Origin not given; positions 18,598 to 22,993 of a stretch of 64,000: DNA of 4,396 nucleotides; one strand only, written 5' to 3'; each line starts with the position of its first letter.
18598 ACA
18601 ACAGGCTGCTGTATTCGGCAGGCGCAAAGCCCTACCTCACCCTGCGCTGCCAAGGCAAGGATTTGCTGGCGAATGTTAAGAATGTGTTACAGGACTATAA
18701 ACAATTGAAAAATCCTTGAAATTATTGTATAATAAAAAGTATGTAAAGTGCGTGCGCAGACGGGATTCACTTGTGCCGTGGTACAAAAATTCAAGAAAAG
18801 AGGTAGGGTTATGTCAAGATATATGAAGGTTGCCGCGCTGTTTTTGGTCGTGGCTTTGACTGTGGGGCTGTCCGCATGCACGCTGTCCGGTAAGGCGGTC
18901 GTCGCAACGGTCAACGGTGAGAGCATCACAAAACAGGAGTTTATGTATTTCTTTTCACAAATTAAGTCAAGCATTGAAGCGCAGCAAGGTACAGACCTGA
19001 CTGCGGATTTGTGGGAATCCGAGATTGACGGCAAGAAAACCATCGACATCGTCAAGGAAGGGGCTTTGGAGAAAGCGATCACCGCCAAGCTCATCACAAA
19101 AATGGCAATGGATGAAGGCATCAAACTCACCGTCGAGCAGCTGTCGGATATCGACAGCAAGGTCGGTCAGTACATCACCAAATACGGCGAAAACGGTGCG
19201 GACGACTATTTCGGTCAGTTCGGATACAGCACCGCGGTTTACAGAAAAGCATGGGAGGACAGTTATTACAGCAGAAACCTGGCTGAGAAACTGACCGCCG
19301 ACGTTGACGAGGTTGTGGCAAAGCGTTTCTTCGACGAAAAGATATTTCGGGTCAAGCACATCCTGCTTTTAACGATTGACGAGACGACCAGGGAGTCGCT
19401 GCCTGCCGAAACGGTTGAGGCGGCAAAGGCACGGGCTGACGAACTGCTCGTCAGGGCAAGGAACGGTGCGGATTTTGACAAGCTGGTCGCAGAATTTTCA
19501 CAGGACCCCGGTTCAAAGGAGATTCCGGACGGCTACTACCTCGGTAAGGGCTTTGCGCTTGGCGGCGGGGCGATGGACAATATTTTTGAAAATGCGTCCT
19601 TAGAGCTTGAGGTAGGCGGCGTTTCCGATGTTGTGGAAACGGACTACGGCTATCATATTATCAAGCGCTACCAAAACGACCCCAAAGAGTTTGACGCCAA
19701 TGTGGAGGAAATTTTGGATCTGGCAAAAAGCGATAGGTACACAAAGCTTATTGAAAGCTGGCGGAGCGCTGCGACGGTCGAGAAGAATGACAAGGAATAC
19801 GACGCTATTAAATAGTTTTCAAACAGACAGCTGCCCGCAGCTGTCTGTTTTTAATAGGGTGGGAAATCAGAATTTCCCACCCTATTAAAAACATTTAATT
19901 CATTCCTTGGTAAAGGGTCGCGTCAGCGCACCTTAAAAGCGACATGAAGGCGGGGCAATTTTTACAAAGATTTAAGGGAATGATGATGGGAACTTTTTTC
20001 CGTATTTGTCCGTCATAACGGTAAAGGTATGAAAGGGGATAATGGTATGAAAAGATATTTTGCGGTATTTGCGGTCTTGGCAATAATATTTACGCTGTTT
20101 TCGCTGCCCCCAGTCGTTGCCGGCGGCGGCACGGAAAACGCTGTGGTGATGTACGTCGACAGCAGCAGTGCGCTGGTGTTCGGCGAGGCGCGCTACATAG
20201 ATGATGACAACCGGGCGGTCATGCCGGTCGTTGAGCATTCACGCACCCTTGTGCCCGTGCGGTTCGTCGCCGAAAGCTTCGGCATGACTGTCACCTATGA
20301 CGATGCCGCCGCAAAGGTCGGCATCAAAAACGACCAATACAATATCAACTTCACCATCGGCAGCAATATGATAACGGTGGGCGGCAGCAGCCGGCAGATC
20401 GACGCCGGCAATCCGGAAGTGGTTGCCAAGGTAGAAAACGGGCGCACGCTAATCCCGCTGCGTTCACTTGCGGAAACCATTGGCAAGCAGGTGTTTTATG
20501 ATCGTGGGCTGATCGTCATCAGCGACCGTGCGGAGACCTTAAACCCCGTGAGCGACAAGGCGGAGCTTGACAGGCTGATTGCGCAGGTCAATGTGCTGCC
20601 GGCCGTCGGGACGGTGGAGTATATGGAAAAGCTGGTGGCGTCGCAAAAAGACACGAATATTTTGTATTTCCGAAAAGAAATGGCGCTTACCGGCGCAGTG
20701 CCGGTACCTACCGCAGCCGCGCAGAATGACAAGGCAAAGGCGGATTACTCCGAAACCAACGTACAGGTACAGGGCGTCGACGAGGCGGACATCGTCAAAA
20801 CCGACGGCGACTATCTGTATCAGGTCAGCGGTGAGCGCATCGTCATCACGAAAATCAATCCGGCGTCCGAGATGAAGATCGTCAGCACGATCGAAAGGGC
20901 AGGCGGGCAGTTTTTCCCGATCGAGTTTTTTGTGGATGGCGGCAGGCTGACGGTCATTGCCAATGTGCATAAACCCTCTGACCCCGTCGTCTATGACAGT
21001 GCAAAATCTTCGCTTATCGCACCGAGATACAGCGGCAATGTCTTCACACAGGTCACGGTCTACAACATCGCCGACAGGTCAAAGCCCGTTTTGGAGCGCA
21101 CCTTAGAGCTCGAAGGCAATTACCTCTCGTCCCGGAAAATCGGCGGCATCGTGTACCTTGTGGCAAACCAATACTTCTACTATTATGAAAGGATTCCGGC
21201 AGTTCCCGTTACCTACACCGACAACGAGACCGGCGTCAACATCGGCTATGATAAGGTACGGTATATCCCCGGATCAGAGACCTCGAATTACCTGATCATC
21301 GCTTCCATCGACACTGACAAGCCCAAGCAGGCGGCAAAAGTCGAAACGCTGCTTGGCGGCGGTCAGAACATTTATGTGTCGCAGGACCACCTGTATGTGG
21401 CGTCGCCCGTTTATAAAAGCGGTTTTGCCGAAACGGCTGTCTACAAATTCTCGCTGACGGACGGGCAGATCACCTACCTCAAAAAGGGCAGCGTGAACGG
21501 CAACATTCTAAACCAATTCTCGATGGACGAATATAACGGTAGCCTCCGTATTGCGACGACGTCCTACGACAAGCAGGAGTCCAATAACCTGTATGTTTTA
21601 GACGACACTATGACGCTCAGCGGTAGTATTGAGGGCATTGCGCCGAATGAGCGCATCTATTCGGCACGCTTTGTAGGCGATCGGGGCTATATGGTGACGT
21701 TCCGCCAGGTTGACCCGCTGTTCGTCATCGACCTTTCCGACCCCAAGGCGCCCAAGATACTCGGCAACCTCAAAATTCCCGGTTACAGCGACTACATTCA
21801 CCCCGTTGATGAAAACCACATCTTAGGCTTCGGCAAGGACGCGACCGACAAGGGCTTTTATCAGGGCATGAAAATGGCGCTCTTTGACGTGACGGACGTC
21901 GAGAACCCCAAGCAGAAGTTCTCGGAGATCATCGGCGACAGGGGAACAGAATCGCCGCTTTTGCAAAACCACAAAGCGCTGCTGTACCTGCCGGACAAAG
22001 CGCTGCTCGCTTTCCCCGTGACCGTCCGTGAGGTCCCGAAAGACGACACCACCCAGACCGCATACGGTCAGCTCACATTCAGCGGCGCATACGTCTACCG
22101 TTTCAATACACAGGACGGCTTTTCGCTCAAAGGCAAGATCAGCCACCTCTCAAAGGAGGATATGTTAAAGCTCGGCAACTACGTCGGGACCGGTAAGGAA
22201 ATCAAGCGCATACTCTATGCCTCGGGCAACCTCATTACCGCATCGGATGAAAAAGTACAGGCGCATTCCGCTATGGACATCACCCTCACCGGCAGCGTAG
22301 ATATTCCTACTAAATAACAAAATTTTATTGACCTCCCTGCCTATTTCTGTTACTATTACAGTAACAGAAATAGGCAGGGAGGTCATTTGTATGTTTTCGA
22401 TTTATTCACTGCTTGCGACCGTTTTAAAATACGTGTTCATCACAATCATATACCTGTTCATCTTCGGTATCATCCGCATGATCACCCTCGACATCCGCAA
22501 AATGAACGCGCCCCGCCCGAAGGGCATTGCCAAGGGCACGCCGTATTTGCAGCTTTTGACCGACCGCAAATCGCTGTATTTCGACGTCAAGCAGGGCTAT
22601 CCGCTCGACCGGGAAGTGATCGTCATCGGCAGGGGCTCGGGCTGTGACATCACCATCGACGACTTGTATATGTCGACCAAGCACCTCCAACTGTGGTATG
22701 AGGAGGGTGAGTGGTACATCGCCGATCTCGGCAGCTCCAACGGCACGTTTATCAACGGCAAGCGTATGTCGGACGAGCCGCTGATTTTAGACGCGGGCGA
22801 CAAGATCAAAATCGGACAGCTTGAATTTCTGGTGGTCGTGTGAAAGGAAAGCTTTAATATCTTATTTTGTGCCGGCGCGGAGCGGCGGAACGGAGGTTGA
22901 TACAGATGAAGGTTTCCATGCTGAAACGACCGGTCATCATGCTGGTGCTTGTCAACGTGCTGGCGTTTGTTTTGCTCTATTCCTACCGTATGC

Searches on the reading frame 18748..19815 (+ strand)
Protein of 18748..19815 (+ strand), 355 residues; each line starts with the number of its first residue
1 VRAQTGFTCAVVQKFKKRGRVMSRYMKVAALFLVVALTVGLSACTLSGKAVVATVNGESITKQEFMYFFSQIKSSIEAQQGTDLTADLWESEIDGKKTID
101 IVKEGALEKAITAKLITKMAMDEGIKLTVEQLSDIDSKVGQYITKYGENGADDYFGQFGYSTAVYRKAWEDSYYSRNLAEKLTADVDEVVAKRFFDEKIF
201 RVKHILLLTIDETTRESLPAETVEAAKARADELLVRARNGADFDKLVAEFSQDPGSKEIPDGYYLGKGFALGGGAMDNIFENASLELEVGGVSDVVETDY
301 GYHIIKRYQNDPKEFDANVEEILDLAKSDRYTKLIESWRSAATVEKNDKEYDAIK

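Call 11: search_protein_families(library=pfam, proteins=[window:18748-19815:+], max_evalue=0.00001)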
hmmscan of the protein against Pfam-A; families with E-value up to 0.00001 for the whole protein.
window:18748-19815:+ (355 aa): 4 families
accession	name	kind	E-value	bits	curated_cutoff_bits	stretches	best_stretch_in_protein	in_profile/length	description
PF13616.12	Rotamase_3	-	3.1e-17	63.6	22.5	1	199-307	15-112/116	PPIC-type PPIASE domain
PF00639.27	Rotamase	-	4.7e-14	53.6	21.7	1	204-307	1-95/97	PPIC-type PPIASE domain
PF13624.11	SurA_N_3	-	1.8e-10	41.3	27.2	1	25-133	13-114/162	SurA-like N-terminal domain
PF13623.11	SurA_N_2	-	9.3e-10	39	28.5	1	13-137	2-120/145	SurA-like N-terminal domain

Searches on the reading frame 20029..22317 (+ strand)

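Call 11: search_protein_families(library=pfam, proteins=[window:20029-22317:+], max_evalue=0.00001)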
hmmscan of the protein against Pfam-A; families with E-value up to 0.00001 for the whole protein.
window:20029-22317:+ (762 aa): 2 families
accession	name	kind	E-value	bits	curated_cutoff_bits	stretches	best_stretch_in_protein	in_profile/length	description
PF09826.15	Beta_propel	-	1.1e-164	549.4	22.4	1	240-748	1-492/495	Beta propeller domain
PF07833.16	Cu_amine_oxidN1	-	5.5e-22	78.2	24.2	1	63-160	10-102/108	Copper amine oxidase N-terminal domain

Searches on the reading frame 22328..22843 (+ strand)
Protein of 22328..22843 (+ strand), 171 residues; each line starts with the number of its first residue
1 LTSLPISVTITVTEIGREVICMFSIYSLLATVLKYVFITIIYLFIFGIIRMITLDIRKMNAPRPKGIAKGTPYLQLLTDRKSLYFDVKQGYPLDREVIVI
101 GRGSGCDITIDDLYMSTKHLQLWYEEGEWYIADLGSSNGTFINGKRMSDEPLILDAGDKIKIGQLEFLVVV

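Call 10: search_protein_families(library=pfam, proteins=[window:22328-22843:+], max_evalue=0.00001)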
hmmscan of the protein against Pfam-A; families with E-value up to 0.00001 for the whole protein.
window:22328-22843:+ (171 aa): 2 families
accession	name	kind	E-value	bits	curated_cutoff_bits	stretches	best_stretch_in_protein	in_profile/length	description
PF00498.31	FHA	-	6.4e-22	78.2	20.7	1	98-163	1-67/67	FHA domain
PF16697.10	Yop-YscD_cpl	-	5.3e-17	62.3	33.2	1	91-169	12-90/94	Inner membrane component of T3SS, cytoplasmic domain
